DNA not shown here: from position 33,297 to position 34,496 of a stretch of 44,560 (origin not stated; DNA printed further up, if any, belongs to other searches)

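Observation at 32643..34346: Cytoplasmic APH-like kinase fused to an IcaB/PgaB-type deacetylase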

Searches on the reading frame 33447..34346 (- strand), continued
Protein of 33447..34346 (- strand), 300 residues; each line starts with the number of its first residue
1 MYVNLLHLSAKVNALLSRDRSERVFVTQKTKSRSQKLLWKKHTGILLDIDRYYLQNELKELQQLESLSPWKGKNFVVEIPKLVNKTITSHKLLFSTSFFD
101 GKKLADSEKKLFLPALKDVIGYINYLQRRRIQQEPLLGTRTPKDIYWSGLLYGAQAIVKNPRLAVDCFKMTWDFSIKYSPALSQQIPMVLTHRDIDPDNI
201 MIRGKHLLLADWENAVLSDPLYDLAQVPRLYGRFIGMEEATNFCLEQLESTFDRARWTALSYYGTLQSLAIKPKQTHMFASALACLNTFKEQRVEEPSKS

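Call 79: find_encoding_contigs(protein=P0181, flank=10000, max_places=1)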
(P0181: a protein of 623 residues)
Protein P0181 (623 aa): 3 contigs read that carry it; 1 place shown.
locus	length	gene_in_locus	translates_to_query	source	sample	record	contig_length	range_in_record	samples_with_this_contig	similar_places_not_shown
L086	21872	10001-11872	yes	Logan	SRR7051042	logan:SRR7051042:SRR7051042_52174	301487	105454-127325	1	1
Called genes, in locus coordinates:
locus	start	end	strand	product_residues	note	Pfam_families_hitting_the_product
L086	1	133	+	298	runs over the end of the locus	PF18075:FtsX_ECD, PF02687:FtsX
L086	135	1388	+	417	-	PF13529:Peptidase_C39_2 (weak)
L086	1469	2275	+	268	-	-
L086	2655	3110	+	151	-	PF02367:TsaE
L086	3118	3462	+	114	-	PF00814:TsaD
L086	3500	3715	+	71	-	-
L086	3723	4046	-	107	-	PF01329:Pterin_4a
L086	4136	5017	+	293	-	-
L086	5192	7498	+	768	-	PF00535:Glycos_transf_2, PF13506:Glyco_transf_21 (faint), PF13641:Glyco_tranf_2_3, PF00535:Glycos_transf_2, PF13641:Glyco_tranf_2_3, PF13632:Glyco_trans_2_3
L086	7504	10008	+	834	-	PF13439:Glyco_transf_4, PF13579:Glyco_trans_4_4 (weak), PF20706:GT4-conflict, PF00534:Glycos_transf_1, PF13692:Glyco_trans_1_4, PF13524:Glyco_trans_1_2 (weak)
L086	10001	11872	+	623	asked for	PF01636:APH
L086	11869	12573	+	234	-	PF13489:Methyltransf_23, PF08242:Methyltransf_12 (weak), PF08241:Methyltransf_11, PF13649:Methyltransf_25 (weak), PF13847:Methyltransf_31 (weak)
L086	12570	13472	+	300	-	PF00535:Glycos_transf_2, PF13641:Glyco_tranf_2_3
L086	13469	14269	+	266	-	PF01522:Polysacc_deac_1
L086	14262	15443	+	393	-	PF13439:Glyco_transf_4, PF00534:Glycos_transf_1, PF13692:Glyco_trans_1_4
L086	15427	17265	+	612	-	PF00535:Glycos_transf_2, PF10111:Glyco_tranf_2_2 (weak), PF13641:Glyco_tranf_2_3, PF13506:Glyco_transf_21 (faint), PF13632:Glyco_trans_2_3 (faint), PF00535:Glycos_transf_2, PF13641:Glyco_tranf_2_3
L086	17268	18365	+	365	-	PF13439:Glyco_transf_4, PF20706:GT4-conflict, PF00534:Glycos_transf_1, PF13692:Glyco_trans_1_4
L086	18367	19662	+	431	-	PF04230:PS_pyruv_trans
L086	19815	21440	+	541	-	-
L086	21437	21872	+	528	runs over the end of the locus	-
